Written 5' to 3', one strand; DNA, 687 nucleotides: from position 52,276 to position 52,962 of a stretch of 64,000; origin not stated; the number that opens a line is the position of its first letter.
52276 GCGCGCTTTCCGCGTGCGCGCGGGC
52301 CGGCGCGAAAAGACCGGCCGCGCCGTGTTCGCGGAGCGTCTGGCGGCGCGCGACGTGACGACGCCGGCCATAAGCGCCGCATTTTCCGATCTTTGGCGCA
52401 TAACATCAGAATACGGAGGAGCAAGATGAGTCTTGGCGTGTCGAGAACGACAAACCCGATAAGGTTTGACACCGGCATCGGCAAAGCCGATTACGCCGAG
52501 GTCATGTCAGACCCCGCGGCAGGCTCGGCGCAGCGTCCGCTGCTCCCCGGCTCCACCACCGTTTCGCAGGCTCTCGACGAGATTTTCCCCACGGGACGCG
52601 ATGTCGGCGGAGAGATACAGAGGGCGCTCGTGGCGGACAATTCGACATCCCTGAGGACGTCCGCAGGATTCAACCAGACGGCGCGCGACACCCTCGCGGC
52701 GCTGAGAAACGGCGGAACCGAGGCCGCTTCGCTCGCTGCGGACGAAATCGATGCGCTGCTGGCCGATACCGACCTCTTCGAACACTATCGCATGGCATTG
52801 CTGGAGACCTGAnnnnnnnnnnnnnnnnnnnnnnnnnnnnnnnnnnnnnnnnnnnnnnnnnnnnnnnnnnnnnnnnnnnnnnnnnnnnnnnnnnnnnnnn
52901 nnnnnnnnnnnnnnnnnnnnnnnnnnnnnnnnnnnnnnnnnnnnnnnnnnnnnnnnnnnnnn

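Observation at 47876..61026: Complete-looking Ysc-type injectisome operon in what appears to be a non-proteobacterial (PVC-like) background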

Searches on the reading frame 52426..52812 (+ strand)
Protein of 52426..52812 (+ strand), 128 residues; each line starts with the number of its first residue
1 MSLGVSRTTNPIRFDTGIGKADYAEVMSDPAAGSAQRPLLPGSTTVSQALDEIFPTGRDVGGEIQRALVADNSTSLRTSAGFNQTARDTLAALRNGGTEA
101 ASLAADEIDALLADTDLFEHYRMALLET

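Call 4: search_protein_families(library=pfam, max_evalue=0.01, proteins=[window:52426-52812:+])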
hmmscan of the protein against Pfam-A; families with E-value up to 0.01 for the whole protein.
window:52426-52812:+ (128 aa): 0 families

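Call 9: search_protein_families(library=ncbifam, max_evalue=0.1, proteins=[window:52426-52812:+])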
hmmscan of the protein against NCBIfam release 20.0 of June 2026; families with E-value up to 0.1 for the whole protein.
window:52426-52812:+ (128 aa): 1 family
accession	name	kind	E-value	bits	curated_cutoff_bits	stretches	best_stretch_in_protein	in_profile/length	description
TIGR02502.2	type_III_YscX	equivalog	2.5e-06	27.8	30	1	13-127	3-121/122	type III secretion apparatus assembly protein SctX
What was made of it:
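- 52426..52812 (+): SctX (YscX-like early substrate). TIGR02502 27.8 bits (cut-off 30), E 2.5e-6, full length (call 9).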
